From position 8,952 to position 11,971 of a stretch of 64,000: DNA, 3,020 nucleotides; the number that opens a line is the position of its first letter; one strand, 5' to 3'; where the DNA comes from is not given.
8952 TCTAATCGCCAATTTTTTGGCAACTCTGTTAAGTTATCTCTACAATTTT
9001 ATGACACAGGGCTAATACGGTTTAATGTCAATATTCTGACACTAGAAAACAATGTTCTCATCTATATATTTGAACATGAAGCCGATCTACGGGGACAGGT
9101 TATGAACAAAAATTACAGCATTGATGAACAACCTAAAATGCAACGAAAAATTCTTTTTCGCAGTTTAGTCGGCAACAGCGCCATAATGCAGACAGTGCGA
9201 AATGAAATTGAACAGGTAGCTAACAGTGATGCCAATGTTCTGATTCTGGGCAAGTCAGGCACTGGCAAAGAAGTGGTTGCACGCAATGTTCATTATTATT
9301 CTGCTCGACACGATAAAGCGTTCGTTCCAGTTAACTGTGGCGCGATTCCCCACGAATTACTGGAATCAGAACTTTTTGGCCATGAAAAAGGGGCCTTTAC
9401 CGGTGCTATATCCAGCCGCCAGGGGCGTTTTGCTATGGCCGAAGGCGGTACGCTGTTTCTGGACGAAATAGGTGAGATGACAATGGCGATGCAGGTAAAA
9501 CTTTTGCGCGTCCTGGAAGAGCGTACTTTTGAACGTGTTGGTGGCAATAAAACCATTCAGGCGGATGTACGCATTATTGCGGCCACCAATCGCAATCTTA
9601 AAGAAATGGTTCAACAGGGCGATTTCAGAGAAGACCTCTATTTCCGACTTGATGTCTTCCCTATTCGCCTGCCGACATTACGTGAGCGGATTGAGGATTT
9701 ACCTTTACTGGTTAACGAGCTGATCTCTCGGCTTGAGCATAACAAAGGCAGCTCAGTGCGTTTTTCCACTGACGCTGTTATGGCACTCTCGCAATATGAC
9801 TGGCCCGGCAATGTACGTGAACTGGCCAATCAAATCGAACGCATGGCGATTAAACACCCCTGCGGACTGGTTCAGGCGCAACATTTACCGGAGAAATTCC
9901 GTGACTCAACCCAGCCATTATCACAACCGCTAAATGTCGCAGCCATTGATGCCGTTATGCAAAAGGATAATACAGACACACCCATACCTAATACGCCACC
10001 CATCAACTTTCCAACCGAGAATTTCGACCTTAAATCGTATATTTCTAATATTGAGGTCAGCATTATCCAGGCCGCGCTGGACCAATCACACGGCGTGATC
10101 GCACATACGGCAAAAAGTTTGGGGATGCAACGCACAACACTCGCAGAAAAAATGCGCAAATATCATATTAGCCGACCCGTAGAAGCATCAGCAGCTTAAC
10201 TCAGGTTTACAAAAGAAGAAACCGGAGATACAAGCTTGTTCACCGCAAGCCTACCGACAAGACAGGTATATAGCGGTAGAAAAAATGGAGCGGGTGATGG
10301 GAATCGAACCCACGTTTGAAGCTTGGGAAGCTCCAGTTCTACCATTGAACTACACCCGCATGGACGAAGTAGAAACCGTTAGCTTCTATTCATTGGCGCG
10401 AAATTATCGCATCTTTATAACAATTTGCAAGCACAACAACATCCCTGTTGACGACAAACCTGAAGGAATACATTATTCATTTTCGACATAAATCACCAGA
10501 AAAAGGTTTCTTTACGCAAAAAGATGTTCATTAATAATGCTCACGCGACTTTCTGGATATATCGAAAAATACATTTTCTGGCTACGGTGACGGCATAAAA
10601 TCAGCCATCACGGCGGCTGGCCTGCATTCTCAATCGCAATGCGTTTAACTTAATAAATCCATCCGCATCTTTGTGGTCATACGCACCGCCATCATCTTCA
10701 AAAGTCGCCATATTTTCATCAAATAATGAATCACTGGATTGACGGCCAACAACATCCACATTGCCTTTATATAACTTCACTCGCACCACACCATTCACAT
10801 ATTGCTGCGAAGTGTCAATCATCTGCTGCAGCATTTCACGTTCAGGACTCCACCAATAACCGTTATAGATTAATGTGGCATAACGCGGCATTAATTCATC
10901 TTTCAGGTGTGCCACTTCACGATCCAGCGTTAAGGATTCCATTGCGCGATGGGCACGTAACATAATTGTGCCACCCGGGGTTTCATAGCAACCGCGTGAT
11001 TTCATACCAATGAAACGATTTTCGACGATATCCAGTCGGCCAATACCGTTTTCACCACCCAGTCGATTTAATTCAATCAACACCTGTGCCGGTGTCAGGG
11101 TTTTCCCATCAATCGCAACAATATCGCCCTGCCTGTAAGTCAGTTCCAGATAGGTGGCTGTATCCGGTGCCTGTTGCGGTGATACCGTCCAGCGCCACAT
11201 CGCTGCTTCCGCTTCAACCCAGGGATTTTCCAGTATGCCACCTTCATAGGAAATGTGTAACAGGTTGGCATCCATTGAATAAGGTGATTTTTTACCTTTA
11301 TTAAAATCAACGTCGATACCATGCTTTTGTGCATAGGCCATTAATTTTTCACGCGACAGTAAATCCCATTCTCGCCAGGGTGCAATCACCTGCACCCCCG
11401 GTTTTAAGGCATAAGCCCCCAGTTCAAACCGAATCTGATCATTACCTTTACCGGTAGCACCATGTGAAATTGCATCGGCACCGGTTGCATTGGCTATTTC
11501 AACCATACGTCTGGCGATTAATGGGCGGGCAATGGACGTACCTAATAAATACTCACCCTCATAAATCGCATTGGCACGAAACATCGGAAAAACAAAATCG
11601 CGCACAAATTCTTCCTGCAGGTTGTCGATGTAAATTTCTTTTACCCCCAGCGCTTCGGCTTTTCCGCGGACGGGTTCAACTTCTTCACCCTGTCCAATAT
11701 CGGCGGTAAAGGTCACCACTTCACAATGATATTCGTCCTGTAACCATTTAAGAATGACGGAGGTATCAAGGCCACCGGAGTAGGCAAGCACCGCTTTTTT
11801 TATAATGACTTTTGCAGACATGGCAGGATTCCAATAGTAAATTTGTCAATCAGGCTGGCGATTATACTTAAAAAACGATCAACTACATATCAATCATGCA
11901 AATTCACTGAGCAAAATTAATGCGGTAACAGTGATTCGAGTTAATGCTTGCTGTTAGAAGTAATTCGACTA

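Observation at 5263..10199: Flagellum-adjacent signalling trio: REC-Hpt protein, REC-PAS-HK-REC hybrid kinase, and a sigma-54 activator with no regulatory domain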

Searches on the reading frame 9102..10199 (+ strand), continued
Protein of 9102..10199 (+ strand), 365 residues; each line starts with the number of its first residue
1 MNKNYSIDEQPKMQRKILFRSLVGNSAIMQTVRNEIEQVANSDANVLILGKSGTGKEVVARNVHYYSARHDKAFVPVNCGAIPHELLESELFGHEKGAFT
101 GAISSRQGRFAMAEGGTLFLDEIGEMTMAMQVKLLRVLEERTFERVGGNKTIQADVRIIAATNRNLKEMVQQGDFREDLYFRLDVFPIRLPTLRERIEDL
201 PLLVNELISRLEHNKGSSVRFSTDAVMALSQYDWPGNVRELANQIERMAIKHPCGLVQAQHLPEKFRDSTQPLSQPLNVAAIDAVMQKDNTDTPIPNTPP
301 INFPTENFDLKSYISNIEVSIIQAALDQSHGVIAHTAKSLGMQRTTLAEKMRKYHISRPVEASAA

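Call 73: find_encoding_contigs(protein=P0034, flank=10000, max_places=1)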
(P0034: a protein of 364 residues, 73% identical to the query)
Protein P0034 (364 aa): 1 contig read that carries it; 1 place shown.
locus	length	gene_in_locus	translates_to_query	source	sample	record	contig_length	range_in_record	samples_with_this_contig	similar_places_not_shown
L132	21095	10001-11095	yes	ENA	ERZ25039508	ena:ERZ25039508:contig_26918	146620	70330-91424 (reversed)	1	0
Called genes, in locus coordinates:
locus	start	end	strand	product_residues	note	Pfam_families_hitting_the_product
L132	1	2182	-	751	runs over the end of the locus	PF00512:HisKA, PF02518:HATPase_c, PF00072:Response_reg, PF01627:Hpt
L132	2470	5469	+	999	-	PF00989:PAS, PF08448:PAS_4 (weak), PF13426:PAS_9, PF08447:PAS_3, PF00989:PAS, PF13426:PAS_9, PF00990:GGDEF, PF00563:EAL, +4 more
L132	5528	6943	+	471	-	PF03600:CitMHS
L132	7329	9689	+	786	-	PF00072:Response_reg, PF08447:PAS_3, PF00512:HisKA (weak), PF02518:HATPase_c, PF00072:Response_reg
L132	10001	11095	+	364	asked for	PF00158:Sigma54_activat, PF00493:MCM (weak), PF01078:Mg_chelatase (faint), PF14532:Sigma54_activ_2, PF07728:AAA_5, PF25601:AAA_lid_14, PF18024:HTH_50 (weak), PF02954:HTH_8, +1 more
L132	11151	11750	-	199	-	PF07238:PilZ (weak)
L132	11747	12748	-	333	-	PF13677:MotB_plug, PF00691:OmpA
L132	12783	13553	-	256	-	PF01618:MotA_ExbB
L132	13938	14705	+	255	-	PF00072:Response_reg, PF00486:Trans_reg_C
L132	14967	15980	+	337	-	-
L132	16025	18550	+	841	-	PF03924:CHASE, PF00512:HisKA, PF02518:HATPase_c, PF00072:Response_reg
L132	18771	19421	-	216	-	PF01583:APS_kinase, PF13671:AAA_33 (weak), PF01583:APS_kinase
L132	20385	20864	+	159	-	-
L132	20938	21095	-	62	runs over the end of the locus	PF02599:CsrA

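Call 74: find_encoding_contigs(protein=P0098, flank=10000, max_places=1)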
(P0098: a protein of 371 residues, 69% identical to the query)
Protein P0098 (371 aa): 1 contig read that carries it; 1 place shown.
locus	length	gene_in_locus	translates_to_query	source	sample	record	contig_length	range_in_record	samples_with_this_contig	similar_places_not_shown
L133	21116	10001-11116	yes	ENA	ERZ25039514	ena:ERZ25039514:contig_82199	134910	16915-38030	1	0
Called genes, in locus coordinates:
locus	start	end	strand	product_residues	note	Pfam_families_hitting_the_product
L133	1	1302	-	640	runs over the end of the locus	PF00072:Response_reg, PF00990:GGDEF, PF00563:EAL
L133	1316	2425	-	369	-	PF00072:Response_reg, PF01339:CheB_methylest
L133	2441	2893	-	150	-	PF13366:PDDEXK_3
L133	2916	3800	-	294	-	PF03705:CheR_N, PF01739:CheR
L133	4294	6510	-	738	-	PF00512:HisKA, PF02518:HATPase_c, PF00072:Response_reg, PF01627:Hpt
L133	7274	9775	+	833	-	PF00072:Response_reg, PF08447:PAS_3, PF00512:HisKA (weak), PF02518:HATPase_c, PF00072:Response_reg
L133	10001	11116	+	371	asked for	PF00158:Sigma54_activat, PF00493:MCM (weak), PF20030:bpMoxR (faint), PF14532:Sigma54_activ_2, PF07728:AAA_5, PF25601:AAA_lid_14, PF18024:HTH_50 (weak), PF02954:HTH_8, +1 more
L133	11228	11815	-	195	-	PF07238:PilZ (weak)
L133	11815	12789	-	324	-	PF13677:MotB_plug, PF00691:OmpA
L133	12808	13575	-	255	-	PF01618:MotA_ExbB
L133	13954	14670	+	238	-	PF00072:Response_reg, PF00486:Trans_reg_C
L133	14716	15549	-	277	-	-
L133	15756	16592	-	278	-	PF08668:HDOD, PF01966:HD (weak)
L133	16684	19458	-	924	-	PF13188:PAS_8 (faint), PF00672:HAMP (faint), PF20155:TMP_3 (faint), PF18947:HAMP_2, PF00015:MCPsignal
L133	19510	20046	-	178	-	PF01584:CheW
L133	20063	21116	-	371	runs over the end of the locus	PF18947:HAMP_2 (weak), PF00015:MCPsignal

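Call 76: search_protein_representatives(protein=window:9102-10199:+)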
Query: 365 residues. Proteins with E-value up to 0.001 (for the whole library): 190277; up to 1e-10: 150040; up to 1e-30: 85895. The best 150 are listed.
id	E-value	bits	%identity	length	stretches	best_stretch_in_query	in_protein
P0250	2.1e-149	513.6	54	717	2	18-275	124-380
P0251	1.9e-147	507.2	45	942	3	22-272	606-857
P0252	4.6e-145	499.3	43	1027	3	20-250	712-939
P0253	3.2e-131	453.9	64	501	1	14-358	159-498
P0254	7.5e-128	442.8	55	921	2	12-250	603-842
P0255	8.5e-124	429.4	52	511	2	22-264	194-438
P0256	2.1e-122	424.9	59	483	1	20-359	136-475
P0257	1.4e-121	422.1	59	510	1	18-359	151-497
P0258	1.8e-121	421.8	58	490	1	17-359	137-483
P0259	4.7e-121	420.4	45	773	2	20-259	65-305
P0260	2.5e-119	414.7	58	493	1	12-358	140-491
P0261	4.9e-119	413.8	48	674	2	20-252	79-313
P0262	1.8e-118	411.9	44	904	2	29-269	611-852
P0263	3.2e-118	411.1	57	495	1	10-356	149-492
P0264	5.3e-118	410.4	59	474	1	17-359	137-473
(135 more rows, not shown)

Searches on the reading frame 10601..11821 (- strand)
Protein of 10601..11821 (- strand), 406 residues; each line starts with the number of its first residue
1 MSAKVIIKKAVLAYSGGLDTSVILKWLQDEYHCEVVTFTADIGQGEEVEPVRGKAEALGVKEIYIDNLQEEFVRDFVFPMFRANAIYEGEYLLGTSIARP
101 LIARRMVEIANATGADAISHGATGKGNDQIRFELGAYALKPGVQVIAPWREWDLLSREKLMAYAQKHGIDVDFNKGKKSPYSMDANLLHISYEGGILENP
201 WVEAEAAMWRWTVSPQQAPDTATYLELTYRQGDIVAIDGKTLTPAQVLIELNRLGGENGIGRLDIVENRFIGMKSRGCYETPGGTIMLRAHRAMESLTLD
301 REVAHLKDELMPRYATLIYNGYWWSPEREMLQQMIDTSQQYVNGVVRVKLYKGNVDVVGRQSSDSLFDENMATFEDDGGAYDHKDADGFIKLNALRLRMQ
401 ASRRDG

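Call 3: search_protein_families(library=pfam, proteins=[window:10601-11821:-], max_evalue=0.01)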
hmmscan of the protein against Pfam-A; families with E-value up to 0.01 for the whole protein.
window:10601-11821:- (406 aa): 5 families
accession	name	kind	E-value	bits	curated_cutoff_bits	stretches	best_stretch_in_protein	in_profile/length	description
PF20979.2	Arginosuc_syn_C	-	1.4e-79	267.2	27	1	181-399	1-218/219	Arginosuccinate synthase C-terminal domain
PF00764.25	Arginosuc_synth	-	2.7e-63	213.2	27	1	9-169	1-161/162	Arginosuccinate synthase N-terminal HUP domain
PF24167.1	DUF7411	-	0.0013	18.8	28.7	1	9-76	2-66/194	Family of unknown function (DUF7411)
PF06508.19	QueC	-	0.0014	18.6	22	1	9-66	1-59/210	Queuosine biosynthesis protein QueC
PF00733.27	Asn_synthase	-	0.0029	17.8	21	1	15-75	25-87/354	Asparagine synthase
